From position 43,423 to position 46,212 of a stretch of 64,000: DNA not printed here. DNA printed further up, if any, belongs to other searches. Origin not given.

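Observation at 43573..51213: Three sulfatase-like/TPR fusions have T-x-P-x-H in place of the C/S-x-P-x-R formylglycine motif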

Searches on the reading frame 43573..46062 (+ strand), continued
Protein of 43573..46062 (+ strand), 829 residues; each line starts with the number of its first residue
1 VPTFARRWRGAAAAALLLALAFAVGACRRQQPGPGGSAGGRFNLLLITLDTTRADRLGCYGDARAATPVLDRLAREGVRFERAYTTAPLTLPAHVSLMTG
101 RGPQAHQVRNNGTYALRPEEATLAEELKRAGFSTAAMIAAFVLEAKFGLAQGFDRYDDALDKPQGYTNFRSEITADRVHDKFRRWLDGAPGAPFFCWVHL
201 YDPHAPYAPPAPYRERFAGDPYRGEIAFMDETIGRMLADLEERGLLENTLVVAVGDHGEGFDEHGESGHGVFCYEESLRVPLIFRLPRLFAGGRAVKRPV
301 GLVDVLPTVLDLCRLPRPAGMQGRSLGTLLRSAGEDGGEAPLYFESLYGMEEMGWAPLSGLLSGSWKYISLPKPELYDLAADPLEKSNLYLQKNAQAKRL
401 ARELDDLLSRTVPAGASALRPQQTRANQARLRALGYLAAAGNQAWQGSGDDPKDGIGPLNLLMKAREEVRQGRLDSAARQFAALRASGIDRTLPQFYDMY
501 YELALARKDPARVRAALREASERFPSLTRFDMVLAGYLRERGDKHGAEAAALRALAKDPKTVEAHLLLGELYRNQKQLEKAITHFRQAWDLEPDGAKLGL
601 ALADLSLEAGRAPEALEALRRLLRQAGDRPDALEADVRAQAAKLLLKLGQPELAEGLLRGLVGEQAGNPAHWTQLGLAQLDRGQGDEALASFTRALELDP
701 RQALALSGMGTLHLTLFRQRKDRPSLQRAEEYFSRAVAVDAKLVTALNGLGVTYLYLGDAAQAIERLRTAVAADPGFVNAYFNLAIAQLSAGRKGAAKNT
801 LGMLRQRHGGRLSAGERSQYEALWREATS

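Call 60: list_cluster_members(proteins=[window:43573-46062:+, window:46311-48632:-, window:48892-51213:-])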
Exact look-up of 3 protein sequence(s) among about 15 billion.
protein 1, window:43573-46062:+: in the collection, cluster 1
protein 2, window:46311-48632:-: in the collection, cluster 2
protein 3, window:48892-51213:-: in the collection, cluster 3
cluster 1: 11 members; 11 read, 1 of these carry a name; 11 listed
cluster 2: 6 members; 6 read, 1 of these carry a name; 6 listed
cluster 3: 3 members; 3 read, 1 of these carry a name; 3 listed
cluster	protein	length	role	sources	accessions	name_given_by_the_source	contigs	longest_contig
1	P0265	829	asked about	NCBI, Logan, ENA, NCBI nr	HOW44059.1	MAG TPA: sulfatase-like hydrolase/transferase [Candidatus Aminicenantes bacterium] | sulfatase-like hydrolase/transferase [Candidatus Aminicenantes bacterium]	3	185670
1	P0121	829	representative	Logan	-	-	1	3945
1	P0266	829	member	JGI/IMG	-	-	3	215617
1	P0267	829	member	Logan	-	-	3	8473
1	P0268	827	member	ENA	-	-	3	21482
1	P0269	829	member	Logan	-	-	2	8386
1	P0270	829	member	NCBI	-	-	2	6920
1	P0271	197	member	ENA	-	-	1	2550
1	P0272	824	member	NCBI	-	-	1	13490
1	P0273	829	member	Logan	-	-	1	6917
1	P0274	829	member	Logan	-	-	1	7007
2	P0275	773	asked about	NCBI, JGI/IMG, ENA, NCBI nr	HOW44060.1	MAG TPA: sulfatase-like hydrolase/transferase [Candidatus Aminicenantes bacterium] | sulfatase-like hydrolase/transferase [Candidatus Aminicenantes bacterium]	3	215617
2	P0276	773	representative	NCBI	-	-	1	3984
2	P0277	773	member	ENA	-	-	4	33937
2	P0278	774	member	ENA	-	-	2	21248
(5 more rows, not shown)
